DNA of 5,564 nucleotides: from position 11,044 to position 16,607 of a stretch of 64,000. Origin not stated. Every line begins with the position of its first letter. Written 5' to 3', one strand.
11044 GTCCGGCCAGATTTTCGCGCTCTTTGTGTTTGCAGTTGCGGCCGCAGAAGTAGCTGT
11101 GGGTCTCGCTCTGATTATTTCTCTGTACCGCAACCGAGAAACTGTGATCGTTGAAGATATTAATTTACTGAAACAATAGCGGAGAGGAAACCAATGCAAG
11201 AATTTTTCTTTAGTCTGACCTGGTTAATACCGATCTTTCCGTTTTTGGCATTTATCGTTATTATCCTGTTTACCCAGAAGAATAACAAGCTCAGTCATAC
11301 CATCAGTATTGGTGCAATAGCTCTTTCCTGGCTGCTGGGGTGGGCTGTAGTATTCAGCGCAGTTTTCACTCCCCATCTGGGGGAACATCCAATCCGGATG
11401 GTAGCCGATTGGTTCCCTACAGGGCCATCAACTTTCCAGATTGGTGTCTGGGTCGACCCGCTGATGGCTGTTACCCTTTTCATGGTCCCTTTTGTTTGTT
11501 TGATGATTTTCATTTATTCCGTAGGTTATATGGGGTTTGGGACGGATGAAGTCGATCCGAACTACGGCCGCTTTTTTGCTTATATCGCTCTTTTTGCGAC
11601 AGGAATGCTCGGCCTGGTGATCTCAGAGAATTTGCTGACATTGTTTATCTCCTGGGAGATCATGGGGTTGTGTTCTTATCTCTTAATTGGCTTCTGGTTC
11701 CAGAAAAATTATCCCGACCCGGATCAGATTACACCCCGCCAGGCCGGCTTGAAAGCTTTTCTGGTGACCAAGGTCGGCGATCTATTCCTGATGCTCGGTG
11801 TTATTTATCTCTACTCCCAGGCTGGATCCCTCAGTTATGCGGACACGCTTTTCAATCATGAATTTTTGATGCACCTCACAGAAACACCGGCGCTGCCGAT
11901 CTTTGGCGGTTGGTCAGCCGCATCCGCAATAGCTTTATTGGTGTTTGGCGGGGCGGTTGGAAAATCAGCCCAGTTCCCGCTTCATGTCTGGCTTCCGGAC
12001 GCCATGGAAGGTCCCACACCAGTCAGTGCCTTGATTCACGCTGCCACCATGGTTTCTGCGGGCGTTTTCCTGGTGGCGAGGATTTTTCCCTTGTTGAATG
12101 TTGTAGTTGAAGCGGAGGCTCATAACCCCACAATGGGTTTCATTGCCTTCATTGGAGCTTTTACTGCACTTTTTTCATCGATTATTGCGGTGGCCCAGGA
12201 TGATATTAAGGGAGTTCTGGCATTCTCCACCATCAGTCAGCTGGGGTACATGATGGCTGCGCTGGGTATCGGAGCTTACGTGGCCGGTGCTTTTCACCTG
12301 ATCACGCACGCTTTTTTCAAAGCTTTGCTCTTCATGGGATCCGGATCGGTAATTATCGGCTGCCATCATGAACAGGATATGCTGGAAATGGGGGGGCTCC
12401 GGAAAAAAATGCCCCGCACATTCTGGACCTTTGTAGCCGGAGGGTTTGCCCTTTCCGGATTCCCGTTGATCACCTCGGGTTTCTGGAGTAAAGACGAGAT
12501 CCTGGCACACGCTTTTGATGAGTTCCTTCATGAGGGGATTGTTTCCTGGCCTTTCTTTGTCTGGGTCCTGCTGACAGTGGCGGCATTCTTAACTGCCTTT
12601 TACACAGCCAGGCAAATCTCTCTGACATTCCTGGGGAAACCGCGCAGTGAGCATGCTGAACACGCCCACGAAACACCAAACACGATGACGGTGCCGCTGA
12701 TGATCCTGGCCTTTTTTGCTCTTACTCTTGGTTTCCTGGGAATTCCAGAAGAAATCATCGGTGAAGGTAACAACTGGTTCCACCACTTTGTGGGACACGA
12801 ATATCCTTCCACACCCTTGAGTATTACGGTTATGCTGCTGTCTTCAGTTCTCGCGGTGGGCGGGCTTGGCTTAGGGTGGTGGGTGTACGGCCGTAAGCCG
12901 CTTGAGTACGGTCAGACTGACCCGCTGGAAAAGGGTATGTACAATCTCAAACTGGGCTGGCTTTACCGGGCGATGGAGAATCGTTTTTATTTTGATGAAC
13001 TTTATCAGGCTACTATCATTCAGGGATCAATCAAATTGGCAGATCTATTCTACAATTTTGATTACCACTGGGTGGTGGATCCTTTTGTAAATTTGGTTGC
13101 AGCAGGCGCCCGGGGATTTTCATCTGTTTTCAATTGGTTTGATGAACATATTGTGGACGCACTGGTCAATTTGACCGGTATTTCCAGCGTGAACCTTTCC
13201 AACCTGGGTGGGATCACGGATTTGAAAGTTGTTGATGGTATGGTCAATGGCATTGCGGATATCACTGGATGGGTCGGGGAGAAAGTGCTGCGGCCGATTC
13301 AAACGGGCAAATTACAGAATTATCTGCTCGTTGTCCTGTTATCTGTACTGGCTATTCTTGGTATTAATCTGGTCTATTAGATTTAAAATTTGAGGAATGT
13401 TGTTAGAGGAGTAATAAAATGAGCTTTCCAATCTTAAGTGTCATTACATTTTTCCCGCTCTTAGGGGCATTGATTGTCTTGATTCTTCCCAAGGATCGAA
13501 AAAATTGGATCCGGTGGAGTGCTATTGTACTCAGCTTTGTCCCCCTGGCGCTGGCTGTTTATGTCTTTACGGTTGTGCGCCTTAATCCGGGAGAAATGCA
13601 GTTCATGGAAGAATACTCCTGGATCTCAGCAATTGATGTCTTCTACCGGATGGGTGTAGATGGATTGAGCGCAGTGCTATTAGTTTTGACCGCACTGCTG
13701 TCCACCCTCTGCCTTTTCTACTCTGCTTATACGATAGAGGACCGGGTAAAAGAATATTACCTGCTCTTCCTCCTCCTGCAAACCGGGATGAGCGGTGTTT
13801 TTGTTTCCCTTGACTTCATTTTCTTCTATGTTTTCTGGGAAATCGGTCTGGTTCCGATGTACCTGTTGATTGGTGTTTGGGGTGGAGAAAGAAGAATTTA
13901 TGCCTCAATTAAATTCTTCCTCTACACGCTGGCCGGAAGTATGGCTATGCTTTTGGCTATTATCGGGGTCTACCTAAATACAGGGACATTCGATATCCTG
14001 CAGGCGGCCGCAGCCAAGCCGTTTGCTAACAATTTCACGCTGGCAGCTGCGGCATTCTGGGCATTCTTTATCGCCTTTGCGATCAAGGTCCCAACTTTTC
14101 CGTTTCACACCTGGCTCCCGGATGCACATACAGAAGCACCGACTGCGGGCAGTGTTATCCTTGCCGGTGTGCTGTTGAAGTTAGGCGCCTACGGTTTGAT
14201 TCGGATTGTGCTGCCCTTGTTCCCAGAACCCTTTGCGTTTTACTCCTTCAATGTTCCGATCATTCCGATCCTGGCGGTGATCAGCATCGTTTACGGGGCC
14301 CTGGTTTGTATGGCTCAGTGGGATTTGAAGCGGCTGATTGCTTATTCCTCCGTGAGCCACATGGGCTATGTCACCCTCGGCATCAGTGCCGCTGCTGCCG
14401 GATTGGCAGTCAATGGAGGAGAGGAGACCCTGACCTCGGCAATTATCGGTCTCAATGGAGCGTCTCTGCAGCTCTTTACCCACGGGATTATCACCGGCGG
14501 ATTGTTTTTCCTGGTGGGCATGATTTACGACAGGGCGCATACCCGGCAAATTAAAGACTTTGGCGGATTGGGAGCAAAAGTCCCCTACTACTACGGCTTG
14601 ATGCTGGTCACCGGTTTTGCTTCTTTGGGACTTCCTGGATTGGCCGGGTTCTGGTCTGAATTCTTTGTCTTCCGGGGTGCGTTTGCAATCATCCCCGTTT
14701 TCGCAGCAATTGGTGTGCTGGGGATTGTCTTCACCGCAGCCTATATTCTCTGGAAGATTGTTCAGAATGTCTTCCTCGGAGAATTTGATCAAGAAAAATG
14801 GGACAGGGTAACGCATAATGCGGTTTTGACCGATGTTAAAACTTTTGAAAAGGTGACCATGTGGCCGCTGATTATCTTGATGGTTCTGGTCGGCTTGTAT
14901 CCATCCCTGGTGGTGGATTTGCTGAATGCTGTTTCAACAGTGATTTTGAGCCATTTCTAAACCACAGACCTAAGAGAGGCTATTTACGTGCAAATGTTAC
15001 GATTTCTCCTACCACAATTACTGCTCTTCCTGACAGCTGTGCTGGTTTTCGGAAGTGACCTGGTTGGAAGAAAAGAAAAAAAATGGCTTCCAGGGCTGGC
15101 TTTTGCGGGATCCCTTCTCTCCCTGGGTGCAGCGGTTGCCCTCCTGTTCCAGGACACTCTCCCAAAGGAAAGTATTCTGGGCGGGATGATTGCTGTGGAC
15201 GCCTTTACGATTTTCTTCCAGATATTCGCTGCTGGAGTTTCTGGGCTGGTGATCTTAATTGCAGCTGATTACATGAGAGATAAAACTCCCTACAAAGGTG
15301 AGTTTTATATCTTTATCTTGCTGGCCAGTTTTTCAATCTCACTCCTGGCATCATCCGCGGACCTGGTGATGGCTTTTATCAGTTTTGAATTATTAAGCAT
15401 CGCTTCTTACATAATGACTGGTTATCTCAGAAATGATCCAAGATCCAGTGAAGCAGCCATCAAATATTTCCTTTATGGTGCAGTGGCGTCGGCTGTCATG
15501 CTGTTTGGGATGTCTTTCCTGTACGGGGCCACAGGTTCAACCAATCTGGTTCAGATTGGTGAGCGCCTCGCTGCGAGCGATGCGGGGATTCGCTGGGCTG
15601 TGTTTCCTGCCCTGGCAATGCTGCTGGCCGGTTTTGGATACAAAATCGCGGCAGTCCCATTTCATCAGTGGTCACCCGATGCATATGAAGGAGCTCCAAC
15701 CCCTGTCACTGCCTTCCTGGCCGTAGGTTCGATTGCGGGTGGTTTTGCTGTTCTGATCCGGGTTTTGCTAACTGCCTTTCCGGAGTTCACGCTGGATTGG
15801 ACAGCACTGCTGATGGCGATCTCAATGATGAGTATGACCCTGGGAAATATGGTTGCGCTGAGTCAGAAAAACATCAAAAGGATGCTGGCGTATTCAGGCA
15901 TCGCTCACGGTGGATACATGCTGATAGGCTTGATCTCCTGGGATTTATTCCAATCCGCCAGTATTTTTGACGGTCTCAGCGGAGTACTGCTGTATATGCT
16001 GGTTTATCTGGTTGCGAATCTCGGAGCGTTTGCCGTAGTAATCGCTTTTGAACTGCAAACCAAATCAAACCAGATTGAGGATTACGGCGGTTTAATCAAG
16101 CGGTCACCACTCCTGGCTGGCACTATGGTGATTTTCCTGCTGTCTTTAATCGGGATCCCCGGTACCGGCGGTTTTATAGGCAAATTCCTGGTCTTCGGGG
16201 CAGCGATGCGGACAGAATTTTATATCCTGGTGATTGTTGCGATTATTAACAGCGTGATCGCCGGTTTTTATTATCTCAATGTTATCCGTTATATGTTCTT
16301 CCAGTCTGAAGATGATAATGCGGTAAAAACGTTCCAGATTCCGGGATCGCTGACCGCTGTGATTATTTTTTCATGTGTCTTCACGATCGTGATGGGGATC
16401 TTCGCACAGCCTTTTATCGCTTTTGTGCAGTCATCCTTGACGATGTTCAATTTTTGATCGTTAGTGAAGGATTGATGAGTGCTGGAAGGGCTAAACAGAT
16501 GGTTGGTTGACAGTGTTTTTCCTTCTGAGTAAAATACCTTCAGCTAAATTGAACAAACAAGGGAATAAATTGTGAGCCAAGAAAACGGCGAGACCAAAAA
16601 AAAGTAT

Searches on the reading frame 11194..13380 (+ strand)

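Call 63: search_protein_families(library=pfam, proteins=[window:11194-13380:+], max_evalue=0.00001)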
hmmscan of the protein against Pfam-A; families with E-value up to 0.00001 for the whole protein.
window:11194-13380:+ (728 aa): 3 families
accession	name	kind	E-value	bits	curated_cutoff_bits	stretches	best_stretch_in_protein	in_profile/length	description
PF00361.26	Proton_antipo_M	-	2.4e-73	247.4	21.5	1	144-442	1-277/294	NADH:quinone oxidoreductase/Mrp antiporter, TM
PF00662.26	Proton_antipo_N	-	7.7e-12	45.4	24.5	1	73-128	1-51/51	NADH-Ubiquinone oxidoreductase (complex I), chain 5 N-terminus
PF01010.25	Proton_antipo_C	-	7.2e-06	26.2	26.8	0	485-518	87-120/243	NADH-dehyrogenase subunit F, TMs, (complex I) C-terminus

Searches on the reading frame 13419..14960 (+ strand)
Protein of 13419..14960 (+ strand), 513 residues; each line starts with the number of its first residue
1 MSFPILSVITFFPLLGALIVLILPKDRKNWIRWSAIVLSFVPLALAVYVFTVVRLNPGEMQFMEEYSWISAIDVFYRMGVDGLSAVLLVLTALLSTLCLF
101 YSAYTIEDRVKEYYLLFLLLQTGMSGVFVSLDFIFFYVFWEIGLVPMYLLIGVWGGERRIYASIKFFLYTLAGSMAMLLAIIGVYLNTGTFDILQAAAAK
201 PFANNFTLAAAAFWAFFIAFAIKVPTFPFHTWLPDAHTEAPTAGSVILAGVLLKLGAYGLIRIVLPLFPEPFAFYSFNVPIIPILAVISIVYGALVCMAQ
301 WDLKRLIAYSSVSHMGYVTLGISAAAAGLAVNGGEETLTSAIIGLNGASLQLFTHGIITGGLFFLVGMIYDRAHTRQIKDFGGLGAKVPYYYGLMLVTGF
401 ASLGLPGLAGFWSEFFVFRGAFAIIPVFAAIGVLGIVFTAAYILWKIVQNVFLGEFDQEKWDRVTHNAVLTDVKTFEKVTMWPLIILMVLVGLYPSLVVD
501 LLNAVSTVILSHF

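Call 63: search_protein_families(library=pfam, proteins=[window:13419-14960:+], max_evalue=0.00001)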
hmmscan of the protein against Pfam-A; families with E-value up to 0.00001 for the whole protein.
window:13419-14960:+ (513 aa): 1 family
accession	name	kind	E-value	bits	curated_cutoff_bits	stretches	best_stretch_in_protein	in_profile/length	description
PF00361.26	Proton_antipo_M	-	5.7e-74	249.4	21.5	1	130-439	1-294/294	NADH:quinone oxidoreductase/Mrp antiporter, TM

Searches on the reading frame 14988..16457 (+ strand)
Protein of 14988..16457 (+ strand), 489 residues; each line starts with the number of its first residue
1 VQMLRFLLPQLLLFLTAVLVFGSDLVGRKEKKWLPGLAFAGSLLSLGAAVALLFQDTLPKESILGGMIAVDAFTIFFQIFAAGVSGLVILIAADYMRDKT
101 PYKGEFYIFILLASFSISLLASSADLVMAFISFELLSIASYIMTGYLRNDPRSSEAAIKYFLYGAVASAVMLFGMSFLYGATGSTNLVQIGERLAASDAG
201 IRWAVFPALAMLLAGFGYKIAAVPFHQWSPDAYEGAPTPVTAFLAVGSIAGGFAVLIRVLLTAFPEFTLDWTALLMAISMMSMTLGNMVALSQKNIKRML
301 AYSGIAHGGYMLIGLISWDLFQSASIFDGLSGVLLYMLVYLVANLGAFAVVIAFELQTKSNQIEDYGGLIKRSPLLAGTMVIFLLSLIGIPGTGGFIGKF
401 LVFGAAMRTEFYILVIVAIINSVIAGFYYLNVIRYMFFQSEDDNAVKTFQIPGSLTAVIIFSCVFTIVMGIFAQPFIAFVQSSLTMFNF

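Call 64: search_protein_families(library=pfam, proteins=[window:14988-16457:+], max_evalue=0.00001)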
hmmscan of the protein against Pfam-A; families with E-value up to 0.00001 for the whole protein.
window:14988-16457:+ (489 aa): 1 family
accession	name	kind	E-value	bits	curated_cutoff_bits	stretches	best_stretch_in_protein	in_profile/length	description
PF00361.26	Proton_antipo_M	-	2.5e-73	247.3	21.5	1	123-424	1-293/294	NADH:quinone oxidoreductase/Mrp antiporter, TM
